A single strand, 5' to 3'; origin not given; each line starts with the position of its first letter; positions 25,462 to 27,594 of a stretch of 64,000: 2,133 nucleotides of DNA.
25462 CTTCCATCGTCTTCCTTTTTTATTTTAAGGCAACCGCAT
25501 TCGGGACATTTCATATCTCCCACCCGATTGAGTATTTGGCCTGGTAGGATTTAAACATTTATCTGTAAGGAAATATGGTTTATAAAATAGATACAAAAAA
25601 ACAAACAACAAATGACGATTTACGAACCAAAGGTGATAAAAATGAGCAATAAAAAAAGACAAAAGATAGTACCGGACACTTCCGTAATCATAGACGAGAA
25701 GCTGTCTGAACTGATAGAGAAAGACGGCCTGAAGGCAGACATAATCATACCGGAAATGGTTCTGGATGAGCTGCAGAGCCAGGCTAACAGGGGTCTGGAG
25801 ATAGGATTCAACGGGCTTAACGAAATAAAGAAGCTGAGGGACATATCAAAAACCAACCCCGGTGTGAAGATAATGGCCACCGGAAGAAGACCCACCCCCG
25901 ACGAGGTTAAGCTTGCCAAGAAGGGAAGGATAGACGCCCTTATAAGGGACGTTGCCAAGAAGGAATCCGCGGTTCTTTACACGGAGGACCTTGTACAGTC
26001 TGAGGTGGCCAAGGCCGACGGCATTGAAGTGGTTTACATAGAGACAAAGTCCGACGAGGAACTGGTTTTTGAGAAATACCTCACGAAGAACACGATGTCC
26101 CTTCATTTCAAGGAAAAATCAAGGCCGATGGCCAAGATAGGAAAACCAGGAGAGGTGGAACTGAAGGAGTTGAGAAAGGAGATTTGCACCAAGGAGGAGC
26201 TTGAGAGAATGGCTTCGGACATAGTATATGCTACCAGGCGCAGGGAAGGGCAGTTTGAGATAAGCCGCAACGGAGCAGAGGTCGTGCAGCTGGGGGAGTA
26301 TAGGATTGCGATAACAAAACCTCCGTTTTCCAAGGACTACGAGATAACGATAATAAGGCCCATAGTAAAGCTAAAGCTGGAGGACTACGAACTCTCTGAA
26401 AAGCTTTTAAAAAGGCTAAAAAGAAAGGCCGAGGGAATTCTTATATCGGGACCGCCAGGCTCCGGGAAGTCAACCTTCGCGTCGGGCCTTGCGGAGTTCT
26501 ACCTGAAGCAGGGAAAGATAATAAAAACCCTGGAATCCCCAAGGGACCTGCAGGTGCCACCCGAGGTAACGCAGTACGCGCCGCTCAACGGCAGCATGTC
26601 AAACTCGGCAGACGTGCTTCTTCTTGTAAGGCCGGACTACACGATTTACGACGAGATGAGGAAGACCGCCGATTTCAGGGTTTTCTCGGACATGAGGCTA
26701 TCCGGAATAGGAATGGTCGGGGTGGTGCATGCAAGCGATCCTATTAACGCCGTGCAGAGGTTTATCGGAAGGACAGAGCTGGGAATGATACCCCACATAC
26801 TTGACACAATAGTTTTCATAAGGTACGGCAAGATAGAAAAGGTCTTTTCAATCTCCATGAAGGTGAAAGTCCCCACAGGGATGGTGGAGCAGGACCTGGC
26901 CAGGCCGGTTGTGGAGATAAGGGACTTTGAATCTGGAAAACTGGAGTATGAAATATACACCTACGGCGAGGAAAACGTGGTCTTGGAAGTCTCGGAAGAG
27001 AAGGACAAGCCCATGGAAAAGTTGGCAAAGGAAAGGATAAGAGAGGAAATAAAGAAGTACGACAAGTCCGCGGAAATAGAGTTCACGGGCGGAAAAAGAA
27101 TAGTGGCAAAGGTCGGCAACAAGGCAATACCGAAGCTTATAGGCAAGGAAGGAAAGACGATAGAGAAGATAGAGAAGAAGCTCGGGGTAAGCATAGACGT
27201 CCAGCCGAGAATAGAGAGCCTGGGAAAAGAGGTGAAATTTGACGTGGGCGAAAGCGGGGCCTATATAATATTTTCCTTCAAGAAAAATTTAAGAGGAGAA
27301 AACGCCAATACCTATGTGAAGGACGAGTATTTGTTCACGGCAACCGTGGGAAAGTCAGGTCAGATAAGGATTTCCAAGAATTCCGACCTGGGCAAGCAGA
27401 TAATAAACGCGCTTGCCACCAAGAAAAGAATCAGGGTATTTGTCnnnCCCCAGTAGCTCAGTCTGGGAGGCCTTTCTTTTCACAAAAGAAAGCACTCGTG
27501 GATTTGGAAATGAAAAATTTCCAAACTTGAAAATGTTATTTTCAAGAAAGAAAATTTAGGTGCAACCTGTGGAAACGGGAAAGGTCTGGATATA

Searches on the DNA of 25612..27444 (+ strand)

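Call 25: search_rna_families(sources=[L049, L050, L052, L004, L012, L007, L054, L003], threshold=gathering)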
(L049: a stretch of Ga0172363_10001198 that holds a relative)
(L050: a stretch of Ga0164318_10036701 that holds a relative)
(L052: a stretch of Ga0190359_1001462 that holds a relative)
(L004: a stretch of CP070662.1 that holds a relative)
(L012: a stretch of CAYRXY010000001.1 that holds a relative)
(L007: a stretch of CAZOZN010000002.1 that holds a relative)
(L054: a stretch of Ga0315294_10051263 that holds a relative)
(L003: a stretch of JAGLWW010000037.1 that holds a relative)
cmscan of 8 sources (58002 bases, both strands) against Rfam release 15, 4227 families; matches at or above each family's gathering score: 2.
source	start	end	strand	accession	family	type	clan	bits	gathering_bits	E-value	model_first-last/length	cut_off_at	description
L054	2365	2439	+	RF00005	tRNA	Gene; tRNA;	CL00001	68.1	29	9.6e-13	1-71/71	no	tRNA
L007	5829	5903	+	RF00005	tRNA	Gene; tRNA;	CL00001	66.9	29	2.1e-12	1-71/71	no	tRNA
